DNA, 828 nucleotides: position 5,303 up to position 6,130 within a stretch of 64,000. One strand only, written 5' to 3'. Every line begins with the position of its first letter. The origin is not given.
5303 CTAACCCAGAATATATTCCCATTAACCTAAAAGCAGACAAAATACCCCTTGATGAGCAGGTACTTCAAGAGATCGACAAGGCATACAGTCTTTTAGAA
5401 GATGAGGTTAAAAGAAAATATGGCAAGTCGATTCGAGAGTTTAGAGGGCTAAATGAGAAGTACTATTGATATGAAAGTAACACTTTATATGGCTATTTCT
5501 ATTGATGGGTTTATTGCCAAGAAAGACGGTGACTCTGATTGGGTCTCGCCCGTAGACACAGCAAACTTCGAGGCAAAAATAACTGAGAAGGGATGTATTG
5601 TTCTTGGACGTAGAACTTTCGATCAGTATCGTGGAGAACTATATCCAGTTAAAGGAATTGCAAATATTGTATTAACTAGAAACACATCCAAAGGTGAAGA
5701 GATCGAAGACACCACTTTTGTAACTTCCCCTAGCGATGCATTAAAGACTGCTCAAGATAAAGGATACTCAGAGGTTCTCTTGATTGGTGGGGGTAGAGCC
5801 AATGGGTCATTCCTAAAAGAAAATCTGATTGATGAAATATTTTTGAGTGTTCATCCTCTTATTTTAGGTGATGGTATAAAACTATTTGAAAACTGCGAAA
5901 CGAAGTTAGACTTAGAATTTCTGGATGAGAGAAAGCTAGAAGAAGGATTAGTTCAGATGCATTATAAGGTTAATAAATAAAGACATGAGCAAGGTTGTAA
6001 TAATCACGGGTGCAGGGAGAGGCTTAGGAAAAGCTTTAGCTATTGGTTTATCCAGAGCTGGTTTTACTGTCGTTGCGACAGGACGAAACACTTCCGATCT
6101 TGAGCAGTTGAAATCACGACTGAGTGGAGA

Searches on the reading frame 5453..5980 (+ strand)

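Call 60: search_protein_families(library=pfam, proteins=[window:5453-5980:+], max_evalue=0.0001)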
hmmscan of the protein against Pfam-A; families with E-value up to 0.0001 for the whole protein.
window:5453-5980:+ (175 aa): 2 families
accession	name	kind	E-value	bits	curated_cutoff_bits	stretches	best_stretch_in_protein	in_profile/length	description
PF01872.23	RibD_C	-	4.2e-20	72.8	24.1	1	8-166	2-195/197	RibD C-terminal domain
PF00186.24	DHFR_1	-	1.2e-10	41.8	25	1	11-118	4-102/159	Dihydrofolate reductase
